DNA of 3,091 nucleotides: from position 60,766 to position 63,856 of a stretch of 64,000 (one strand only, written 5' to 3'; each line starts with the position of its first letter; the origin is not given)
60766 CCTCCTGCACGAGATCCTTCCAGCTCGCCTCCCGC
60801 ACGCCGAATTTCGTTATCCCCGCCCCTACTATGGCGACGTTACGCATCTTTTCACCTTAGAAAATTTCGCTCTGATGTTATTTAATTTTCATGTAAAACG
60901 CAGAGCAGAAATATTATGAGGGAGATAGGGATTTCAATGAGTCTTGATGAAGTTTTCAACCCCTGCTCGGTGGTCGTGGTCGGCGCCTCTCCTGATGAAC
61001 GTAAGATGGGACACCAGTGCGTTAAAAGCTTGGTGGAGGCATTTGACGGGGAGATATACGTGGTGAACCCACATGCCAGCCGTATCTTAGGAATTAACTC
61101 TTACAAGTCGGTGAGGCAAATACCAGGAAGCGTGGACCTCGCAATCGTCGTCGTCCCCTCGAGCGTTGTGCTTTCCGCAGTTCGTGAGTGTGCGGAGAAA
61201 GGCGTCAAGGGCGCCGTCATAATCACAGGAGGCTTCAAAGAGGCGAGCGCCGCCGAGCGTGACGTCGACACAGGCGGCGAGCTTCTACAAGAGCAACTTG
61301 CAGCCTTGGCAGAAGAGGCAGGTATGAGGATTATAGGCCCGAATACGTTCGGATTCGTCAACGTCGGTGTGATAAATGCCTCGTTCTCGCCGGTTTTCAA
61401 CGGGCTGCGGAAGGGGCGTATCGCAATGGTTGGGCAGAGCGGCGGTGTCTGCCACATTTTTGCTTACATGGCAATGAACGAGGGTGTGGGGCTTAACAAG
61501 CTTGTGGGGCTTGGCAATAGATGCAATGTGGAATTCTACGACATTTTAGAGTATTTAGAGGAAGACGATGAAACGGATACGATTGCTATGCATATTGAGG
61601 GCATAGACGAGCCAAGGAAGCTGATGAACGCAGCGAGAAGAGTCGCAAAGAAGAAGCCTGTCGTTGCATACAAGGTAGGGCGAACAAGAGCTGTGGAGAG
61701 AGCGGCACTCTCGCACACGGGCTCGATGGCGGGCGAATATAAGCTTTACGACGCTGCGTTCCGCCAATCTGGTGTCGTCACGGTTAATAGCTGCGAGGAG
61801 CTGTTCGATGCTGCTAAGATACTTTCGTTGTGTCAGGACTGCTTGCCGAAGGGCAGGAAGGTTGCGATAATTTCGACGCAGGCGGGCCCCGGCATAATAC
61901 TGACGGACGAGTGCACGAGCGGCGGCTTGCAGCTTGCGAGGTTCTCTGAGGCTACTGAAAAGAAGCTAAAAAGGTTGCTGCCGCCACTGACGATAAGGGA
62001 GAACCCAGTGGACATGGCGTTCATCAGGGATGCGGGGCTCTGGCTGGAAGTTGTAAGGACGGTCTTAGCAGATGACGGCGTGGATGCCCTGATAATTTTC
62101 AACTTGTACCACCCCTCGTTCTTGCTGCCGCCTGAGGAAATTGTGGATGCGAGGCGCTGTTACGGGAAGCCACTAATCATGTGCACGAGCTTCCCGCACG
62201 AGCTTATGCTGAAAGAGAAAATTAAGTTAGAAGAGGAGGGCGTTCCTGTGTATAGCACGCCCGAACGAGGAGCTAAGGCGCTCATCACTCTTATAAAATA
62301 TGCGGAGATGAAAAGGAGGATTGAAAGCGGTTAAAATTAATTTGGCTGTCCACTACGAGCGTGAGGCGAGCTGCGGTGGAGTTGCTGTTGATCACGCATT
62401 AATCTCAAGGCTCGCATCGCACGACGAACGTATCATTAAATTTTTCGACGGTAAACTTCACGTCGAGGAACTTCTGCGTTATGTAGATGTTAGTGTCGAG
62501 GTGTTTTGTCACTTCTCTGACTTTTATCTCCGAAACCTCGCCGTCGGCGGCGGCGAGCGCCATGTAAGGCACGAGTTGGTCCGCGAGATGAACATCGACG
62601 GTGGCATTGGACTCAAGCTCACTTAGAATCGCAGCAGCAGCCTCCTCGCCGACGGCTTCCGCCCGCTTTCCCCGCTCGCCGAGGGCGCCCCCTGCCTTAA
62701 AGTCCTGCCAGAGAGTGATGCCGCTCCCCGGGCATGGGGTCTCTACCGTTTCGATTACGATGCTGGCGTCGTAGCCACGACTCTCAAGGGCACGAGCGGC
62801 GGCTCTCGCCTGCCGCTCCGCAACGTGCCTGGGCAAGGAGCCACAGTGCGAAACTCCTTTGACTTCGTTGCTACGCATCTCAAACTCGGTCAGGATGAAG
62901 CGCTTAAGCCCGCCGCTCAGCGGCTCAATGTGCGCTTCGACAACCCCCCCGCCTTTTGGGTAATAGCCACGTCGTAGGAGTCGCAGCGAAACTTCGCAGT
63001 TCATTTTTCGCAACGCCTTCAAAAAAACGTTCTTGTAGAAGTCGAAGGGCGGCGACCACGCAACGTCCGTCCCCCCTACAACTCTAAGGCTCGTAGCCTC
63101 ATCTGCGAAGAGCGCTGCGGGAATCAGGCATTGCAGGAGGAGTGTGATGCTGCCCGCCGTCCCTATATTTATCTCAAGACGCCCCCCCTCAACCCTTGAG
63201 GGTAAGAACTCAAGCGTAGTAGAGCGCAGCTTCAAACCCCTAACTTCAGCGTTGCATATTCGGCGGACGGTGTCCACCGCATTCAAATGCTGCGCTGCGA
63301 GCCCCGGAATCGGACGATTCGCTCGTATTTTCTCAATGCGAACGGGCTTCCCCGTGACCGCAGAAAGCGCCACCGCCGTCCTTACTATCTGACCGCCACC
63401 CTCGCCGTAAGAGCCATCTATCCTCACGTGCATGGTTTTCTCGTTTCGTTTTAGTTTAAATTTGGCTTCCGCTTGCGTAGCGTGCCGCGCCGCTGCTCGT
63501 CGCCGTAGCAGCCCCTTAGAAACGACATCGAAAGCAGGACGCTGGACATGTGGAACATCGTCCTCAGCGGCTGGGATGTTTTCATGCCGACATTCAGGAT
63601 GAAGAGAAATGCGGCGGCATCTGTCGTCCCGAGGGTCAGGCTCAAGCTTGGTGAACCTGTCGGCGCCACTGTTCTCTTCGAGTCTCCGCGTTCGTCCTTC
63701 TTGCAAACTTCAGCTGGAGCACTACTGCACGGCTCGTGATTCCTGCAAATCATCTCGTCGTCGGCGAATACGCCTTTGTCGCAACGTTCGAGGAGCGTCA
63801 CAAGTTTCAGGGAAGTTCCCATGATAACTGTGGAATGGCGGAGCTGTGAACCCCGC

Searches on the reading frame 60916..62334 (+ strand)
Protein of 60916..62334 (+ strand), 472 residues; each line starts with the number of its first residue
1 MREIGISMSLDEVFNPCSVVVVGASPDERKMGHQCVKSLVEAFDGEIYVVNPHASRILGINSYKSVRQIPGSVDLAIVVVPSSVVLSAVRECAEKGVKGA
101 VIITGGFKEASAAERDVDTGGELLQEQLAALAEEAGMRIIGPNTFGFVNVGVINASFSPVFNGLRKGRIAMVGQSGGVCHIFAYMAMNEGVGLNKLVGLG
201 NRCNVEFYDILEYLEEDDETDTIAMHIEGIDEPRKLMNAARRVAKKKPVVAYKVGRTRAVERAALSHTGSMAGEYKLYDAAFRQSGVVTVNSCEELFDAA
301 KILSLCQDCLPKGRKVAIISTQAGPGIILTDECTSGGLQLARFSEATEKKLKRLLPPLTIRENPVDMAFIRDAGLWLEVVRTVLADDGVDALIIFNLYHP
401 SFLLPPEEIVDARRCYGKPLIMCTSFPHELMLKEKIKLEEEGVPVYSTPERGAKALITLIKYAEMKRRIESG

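Call 56: search_protein_families(library=pfam, proteins=[window:60916-62334:+], max_evalue=0.001)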
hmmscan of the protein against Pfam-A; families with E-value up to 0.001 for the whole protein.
window:60916-62334:+ (472 aa): 4 families
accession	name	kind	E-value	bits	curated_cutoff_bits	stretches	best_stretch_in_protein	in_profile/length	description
PF13607.11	Succ_CoA_lig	-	5.7e-52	175.6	27.4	1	166-303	1-138/138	Succinyl-CoA ligase like flavodoxin domain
PF13380.12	CoA_binding_2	-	1.7e-24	86.9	22.8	1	18-147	2-113/116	CoA binding domain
PF02629.25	CoA_binding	-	1.7e-12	48.4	22.3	1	17-105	4-96/97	CoA binding domain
PF19045.5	Ligase_CoA_2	-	2.4e-07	31.4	23.7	1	316-399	1-83/162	Ligase-CoA domain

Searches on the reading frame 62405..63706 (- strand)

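Call 56: search_protein_families(library=pfam, proteins=[window:62405-63706:-], max_evalue=0.001)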
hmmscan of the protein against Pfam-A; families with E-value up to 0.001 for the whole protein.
window:62405-63706:- (433 aa): 2 families
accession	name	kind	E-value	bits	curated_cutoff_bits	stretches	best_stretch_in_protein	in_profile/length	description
PF01137.26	RTC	-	1.8e-82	276.3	27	1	100-420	1-221/221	RNA 3'-terminal phosphate cyclase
PF05189.18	RTC_insert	-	1.7e-16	60.9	23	1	281-365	8-102/102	RNA 3'-terminal phosphate cyclase (RTC), insert domain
